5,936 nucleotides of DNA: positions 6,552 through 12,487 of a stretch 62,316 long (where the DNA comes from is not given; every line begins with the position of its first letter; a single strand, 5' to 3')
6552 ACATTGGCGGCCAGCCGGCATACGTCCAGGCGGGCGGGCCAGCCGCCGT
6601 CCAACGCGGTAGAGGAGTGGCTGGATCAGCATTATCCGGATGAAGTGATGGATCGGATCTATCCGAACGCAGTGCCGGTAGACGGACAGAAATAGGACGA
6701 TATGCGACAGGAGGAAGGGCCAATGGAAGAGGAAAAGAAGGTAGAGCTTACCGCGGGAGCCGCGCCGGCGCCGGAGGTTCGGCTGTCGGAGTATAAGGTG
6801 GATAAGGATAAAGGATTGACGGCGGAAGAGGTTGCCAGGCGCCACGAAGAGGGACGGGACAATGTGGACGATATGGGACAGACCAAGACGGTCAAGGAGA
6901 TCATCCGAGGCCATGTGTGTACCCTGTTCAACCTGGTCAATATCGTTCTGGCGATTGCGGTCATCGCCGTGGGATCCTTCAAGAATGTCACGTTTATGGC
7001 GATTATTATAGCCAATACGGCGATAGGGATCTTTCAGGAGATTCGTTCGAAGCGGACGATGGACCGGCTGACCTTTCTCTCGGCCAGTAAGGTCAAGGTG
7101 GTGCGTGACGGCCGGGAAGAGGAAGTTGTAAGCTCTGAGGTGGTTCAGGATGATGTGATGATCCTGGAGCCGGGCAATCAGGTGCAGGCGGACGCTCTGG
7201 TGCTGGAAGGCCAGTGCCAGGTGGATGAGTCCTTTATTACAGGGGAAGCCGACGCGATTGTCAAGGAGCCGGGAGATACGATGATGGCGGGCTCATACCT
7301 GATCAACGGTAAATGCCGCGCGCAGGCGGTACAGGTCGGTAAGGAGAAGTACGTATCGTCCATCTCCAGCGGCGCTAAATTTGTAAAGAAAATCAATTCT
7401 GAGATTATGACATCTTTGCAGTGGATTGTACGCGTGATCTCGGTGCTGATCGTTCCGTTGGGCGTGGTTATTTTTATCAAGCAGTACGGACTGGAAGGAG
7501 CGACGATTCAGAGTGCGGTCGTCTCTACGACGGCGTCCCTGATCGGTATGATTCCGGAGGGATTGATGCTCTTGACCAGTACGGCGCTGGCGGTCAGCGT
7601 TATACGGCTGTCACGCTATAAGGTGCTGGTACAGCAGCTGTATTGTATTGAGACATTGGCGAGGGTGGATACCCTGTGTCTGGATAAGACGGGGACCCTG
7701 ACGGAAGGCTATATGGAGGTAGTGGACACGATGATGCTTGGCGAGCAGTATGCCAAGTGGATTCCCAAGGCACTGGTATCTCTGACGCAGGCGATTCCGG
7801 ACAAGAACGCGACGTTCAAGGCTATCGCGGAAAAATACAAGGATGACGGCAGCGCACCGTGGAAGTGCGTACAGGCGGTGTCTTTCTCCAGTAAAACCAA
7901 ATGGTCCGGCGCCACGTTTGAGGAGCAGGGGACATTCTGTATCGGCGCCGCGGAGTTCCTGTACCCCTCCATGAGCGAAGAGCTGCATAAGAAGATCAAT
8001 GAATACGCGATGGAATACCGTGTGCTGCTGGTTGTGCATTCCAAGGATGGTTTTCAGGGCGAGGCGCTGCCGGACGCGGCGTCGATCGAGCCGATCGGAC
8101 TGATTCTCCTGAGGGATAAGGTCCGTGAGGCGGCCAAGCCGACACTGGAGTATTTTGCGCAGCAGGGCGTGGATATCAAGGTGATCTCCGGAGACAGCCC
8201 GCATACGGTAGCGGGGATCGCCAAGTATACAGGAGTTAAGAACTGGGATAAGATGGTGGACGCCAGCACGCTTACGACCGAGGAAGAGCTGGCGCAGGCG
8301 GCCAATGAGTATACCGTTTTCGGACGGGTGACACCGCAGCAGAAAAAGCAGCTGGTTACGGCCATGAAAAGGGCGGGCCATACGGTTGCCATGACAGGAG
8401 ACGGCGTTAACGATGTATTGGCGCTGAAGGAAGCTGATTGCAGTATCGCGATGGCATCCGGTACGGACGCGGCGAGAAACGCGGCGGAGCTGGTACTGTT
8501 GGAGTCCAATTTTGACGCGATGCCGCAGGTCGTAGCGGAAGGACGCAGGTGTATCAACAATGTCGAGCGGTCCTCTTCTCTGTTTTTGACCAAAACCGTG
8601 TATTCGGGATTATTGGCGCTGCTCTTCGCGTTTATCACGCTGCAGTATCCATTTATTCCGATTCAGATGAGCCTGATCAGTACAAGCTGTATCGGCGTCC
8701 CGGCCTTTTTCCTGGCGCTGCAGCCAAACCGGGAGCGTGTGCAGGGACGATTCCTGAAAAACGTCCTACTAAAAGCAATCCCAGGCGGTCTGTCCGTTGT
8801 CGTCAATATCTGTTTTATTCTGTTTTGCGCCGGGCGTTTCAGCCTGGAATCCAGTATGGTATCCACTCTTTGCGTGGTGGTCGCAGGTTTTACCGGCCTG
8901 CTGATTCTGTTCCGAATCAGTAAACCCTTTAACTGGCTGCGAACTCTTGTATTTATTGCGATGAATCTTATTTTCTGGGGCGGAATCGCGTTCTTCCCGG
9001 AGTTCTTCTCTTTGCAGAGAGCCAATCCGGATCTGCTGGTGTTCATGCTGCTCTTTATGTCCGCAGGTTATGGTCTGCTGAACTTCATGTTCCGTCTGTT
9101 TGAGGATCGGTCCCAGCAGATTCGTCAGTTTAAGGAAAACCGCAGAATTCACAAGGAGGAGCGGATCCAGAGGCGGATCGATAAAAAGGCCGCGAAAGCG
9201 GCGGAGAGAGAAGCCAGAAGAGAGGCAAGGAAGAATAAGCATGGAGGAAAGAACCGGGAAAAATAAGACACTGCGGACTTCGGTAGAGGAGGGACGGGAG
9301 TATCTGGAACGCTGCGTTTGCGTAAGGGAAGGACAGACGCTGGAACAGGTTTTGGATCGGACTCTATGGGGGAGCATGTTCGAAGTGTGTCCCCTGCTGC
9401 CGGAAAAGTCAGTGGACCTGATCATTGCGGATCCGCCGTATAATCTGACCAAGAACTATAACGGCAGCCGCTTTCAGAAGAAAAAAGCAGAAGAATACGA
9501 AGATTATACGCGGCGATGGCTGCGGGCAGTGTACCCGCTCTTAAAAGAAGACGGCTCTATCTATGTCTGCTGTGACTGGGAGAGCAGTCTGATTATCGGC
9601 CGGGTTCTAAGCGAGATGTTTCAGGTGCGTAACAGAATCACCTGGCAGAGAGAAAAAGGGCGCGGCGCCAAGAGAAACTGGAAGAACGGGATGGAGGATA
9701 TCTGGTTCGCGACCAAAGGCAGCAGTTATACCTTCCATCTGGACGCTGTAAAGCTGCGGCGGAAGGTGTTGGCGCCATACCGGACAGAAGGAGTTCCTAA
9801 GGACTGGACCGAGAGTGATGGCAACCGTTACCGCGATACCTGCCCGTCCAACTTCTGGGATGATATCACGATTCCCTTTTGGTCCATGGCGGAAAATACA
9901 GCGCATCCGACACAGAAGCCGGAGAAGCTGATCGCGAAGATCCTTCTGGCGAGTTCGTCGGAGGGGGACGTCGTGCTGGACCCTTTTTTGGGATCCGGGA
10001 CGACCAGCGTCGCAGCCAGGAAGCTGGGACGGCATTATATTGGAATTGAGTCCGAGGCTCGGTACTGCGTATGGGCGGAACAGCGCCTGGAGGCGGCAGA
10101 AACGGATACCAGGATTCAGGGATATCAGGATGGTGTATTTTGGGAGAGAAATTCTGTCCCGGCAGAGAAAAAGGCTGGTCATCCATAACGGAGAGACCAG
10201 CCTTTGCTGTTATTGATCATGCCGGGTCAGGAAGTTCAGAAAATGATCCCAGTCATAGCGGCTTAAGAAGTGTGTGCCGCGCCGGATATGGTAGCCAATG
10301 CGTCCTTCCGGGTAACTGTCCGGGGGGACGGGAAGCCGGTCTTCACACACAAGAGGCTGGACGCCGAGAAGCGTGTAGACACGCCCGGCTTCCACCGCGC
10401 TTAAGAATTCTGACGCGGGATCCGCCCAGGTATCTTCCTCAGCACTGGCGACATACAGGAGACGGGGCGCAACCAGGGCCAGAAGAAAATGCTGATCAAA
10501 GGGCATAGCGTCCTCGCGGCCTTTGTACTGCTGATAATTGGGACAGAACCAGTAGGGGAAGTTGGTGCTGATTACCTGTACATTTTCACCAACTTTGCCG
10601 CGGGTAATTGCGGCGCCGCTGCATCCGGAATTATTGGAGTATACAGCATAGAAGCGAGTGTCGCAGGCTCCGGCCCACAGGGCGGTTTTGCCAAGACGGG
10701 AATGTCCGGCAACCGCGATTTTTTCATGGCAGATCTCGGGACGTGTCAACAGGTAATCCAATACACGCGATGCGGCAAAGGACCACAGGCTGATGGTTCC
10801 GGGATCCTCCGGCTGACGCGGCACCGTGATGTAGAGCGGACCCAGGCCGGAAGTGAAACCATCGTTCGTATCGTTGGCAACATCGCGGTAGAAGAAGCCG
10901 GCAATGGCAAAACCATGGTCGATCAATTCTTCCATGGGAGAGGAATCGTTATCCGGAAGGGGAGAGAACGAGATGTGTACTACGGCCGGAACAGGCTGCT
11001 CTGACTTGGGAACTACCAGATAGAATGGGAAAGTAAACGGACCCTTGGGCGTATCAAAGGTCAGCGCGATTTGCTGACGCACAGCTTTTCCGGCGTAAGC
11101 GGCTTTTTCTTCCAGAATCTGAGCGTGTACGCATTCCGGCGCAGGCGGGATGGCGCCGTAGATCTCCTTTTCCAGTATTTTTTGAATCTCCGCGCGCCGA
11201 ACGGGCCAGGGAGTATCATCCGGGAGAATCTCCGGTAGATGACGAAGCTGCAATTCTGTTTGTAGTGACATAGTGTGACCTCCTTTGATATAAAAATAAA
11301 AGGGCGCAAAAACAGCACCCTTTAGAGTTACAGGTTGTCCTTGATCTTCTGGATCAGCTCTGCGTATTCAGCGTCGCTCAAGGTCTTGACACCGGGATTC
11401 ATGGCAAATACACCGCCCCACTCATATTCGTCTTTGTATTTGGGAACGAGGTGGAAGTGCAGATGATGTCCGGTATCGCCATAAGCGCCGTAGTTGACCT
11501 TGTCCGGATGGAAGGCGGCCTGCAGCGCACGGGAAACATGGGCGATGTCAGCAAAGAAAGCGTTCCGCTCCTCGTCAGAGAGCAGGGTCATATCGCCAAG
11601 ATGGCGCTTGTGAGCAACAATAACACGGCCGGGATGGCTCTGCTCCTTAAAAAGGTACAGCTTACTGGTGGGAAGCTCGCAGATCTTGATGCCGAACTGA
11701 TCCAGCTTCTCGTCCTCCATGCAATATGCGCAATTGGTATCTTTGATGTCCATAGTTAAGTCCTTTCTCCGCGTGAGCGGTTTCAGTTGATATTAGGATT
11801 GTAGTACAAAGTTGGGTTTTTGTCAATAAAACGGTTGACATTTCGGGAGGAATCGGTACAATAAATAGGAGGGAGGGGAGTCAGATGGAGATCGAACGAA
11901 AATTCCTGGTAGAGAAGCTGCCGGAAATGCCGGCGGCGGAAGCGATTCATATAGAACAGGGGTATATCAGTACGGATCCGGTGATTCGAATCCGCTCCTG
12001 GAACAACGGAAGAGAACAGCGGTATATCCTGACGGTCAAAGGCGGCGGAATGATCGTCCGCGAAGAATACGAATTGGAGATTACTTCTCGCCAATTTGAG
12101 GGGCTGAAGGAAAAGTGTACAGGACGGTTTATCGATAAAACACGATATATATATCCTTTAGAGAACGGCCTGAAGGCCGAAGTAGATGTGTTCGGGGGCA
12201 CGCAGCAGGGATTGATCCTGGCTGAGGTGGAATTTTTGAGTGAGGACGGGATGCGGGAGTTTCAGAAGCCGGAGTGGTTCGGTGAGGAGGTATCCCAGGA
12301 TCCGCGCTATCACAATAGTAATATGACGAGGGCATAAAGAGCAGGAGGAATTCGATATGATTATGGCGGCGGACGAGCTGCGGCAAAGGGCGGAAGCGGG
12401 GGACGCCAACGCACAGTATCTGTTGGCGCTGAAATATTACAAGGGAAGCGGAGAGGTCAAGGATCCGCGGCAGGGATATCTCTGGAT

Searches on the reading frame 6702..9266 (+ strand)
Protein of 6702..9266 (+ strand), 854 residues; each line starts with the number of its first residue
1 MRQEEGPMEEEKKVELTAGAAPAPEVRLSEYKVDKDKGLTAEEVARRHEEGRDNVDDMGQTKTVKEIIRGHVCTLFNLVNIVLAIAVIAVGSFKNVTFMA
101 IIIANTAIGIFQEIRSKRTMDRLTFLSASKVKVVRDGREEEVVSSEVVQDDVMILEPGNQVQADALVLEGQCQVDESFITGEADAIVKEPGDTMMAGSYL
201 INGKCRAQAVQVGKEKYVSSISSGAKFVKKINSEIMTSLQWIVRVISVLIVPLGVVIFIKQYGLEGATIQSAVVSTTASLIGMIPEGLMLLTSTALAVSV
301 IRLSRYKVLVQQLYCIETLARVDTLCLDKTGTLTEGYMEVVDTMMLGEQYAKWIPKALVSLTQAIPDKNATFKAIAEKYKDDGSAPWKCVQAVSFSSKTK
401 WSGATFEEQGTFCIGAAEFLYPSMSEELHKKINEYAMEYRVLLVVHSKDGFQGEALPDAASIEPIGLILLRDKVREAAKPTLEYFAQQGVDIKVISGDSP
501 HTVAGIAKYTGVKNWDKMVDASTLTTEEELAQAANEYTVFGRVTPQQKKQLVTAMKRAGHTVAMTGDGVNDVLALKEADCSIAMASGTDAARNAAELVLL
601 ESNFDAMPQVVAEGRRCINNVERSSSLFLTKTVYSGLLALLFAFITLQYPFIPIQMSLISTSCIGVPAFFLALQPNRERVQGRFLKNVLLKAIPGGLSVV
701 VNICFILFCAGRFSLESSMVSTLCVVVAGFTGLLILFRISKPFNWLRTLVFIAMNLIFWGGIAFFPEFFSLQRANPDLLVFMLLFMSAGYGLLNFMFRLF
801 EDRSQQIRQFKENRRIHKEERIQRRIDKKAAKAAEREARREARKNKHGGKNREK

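Call 7: search_protein_families(library=pfam, proteins=[window:6702-9266:+])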
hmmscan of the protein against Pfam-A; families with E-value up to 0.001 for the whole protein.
window:6702-9266:+ (854 aa): 3 families
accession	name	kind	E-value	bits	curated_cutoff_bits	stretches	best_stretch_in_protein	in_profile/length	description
PF00122.25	E1-E2_ATPase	-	2.5e-39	135.1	28.1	1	127-305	3-180/181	E1-E2 ATPase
PF00702.32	Hydrolase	-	1.4e-19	71.7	26.4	1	322-579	1-191/191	haloacid dehalogenase-like hydrolase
PF08282.18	Hydrolase_3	-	2.4e-05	24.6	20.9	1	550-607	194-251/255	haloacid dehalogenase-like hydrolase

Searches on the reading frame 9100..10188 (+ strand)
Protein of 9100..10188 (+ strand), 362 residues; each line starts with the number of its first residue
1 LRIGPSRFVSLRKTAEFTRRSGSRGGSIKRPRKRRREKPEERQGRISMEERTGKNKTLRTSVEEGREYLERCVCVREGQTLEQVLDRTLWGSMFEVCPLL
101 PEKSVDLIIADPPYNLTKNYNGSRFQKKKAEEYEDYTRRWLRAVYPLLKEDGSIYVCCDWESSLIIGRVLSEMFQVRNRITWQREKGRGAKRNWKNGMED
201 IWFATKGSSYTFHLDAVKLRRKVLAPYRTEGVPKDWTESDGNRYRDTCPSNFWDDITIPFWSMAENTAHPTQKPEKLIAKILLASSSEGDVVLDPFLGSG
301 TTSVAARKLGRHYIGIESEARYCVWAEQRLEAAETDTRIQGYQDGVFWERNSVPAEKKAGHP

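Call 8: search_protein_families(library=pfam, proteins=[window:9100-10188:+])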
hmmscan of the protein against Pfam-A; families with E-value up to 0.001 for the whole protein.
window:9100-10188:+ (362 aa): 2 families
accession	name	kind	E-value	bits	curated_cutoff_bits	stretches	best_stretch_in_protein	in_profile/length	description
PF01555.25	N6_N4_Mtase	-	1.2e-47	163.1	26.7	1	105-326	1-219/221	DNA methylase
PF01170.24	UPF0020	-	1e-05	25.8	22.3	0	282-326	22-65/197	RMKL-like, methyltransferase domain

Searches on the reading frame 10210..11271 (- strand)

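Call 7: search_protein_families(library=pfam, proteins=[window:10210-11271:-])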
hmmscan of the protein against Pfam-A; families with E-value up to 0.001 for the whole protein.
window:10210-11271:- (353 aa): 1 family
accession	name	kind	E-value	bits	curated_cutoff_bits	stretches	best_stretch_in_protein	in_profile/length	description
PF22244.2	GCE_fung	-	1.9e-30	106.8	27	1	80-303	11-231/231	Glucuronyl esterase, fungi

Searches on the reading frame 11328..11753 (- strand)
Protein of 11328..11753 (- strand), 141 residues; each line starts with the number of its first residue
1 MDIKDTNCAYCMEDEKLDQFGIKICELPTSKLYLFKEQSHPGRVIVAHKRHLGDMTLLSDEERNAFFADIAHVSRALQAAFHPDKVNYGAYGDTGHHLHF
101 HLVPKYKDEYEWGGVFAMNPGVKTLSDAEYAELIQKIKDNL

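Call 7: search_protein_families(library=pfam, proteins=[window:11328-11753:-])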
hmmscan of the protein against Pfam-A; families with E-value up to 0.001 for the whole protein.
window:11328-11753:- (141 aa): 1 family
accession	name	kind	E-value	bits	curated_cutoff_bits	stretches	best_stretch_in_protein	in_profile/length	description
PF01230.28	HIT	-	4e-08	34.2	21.5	1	38-107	23-97/98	HIT domain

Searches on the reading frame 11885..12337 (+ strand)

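Call 7: search_protein_families(library=pfam, proteins=[window:11885-12337:+])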
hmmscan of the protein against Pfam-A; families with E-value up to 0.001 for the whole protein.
window:11885-12337:+ (150 aa): 1 family
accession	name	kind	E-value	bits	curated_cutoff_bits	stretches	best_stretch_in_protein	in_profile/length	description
PF01928.26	CYTH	-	9.8e-07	29.2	23.2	1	2-135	3-159/179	CYTH domain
